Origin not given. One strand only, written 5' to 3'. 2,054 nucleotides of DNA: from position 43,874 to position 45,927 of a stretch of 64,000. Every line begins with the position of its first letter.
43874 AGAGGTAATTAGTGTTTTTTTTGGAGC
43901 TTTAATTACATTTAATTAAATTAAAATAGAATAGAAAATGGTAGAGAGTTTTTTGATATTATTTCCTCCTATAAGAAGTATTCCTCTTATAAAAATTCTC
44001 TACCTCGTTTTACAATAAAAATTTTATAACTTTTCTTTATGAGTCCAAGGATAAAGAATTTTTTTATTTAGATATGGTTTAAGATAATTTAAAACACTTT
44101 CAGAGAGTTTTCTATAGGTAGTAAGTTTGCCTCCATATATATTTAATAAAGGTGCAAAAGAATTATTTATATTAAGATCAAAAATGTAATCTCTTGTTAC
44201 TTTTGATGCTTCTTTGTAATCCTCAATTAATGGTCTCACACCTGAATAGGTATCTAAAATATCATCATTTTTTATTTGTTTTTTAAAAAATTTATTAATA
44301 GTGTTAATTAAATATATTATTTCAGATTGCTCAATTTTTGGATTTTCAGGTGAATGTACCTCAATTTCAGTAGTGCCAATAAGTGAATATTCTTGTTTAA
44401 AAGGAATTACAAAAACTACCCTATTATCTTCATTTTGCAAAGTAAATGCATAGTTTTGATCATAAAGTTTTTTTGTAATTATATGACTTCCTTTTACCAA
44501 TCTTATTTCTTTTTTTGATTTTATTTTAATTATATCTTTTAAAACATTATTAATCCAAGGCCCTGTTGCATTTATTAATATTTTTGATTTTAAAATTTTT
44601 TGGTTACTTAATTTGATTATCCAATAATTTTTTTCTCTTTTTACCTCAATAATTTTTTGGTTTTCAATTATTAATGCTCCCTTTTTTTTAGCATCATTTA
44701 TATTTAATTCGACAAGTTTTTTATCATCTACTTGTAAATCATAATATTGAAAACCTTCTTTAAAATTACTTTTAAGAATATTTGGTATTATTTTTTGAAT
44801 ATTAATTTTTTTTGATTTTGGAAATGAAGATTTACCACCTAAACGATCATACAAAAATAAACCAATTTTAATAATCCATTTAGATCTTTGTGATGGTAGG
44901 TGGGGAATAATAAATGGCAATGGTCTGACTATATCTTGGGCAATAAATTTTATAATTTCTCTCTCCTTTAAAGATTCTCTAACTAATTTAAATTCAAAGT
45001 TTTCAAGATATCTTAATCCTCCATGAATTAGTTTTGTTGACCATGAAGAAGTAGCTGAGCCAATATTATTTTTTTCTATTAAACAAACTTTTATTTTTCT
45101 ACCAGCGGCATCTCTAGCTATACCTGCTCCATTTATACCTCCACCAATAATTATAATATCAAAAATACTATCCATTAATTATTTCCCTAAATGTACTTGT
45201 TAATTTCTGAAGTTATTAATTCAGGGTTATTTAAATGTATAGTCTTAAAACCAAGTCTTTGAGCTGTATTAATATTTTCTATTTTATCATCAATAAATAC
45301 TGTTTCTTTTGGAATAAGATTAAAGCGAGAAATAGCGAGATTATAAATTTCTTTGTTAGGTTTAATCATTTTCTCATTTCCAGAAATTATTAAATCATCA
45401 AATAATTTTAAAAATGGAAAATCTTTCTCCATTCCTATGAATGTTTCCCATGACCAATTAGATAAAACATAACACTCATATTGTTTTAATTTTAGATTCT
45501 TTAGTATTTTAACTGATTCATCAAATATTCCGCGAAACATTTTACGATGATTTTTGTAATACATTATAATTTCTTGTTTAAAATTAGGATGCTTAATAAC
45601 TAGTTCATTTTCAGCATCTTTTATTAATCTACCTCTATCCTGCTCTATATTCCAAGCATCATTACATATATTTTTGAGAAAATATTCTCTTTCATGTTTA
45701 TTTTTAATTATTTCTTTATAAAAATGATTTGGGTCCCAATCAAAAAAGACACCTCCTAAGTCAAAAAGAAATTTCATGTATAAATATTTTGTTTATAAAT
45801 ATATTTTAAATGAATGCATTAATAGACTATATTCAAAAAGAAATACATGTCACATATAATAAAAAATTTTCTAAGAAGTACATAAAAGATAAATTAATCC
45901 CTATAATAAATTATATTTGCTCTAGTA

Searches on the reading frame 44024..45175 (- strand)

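Call 37: search_protein_families(library=pfam, proteins=[window:44024-45175:-], max_evalue=0.001)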
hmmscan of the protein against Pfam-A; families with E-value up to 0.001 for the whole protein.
window:44024-45175:- (383 aa): 5 families
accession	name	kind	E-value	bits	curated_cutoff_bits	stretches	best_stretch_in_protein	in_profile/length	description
PF01266.30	DAO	-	9.7e-50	170.5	27.9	1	6-320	1-316/353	FAD dependent oxidoreductase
PF03486.20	HI0933_like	-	0.00036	20.5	50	0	6-37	2-33/244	HI0933-like protein Rossmann domain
PF13450.12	NAD_binding_8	-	0.00071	20.2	21.9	0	9-47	1-40/68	NAD(P)-binding Rossmann-like domain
PF01134.28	GIDA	-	0.00081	19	22.1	0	137-211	78-155/391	Glucose inhibited division protein A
PF13738.12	Pyr_redox_3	-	0.00089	19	30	0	8-47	1-41/305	Pyridine nucleotide-disulphide oxidoreductase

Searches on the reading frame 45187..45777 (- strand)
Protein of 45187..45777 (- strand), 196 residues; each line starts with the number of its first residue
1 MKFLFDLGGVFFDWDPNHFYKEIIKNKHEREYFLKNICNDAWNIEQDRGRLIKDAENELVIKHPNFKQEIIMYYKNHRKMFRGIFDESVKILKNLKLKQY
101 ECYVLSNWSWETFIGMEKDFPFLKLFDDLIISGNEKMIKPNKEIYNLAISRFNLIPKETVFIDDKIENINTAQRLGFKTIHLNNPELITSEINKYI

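Call 37: search_protein_families(library=pfam, proteins=[window:45187-45777:-], max_evalue=0.001)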
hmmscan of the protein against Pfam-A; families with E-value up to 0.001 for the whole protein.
window:45187-45777:- (196 aa): 2 families
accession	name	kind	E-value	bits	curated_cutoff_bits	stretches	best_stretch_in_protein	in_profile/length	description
PF13419.12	HAD_2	-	1.3e-14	55.1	23.8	1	63-180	60-176/178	Haloacid dehalogenase-like hydrolase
PF00702.32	Hydrolase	-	2.7e-11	44.7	26.4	1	3-176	4-191/191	haloacid dehalogenase-like hydrolase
